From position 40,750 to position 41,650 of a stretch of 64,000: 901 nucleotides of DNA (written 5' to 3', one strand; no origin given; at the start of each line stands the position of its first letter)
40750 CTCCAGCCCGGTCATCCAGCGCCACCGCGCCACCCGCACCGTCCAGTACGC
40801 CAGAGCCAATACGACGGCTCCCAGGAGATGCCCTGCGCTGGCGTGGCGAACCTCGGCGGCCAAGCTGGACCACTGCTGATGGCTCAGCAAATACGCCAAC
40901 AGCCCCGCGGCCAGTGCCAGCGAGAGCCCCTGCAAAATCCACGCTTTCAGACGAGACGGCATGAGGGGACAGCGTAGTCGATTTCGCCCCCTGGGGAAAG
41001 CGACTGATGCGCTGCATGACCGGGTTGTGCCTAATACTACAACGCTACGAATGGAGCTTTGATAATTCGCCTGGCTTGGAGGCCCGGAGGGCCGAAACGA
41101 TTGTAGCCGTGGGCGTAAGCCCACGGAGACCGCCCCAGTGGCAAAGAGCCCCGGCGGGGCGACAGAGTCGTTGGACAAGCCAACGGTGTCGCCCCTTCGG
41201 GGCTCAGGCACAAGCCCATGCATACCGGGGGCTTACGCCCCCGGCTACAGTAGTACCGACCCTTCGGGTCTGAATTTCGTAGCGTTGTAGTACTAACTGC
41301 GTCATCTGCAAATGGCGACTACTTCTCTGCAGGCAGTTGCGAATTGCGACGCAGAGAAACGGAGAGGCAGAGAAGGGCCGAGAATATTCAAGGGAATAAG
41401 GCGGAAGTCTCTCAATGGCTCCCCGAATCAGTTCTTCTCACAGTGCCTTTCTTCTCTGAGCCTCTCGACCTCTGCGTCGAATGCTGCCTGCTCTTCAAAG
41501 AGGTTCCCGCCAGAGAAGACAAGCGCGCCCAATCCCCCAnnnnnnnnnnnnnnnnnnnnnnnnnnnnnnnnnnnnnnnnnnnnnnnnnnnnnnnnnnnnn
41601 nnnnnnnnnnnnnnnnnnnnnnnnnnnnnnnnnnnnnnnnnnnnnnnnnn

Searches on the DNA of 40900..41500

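Call 75: search_rna_families(source=window, start=40900, end=41500, threshold=evalue, max_evalue=0.01, show_alignments=2)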
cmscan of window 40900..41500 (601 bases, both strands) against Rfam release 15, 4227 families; matches with E-value up to 0.01: 2.
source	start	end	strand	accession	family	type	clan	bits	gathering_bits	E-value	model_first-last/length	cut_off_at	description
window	41225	41271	+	RF01687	Acido-Lenti-1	Gene; sRNA;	-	42.9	37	2.1e-08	1-46/46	no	Acido-Lenti-1 RNA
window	41080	41126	-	RF01687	Acido-Lenti-1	Gene; sRNA;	-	41.2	37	6.2e-08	1-46/46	no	Acido-Lenti-1 RNA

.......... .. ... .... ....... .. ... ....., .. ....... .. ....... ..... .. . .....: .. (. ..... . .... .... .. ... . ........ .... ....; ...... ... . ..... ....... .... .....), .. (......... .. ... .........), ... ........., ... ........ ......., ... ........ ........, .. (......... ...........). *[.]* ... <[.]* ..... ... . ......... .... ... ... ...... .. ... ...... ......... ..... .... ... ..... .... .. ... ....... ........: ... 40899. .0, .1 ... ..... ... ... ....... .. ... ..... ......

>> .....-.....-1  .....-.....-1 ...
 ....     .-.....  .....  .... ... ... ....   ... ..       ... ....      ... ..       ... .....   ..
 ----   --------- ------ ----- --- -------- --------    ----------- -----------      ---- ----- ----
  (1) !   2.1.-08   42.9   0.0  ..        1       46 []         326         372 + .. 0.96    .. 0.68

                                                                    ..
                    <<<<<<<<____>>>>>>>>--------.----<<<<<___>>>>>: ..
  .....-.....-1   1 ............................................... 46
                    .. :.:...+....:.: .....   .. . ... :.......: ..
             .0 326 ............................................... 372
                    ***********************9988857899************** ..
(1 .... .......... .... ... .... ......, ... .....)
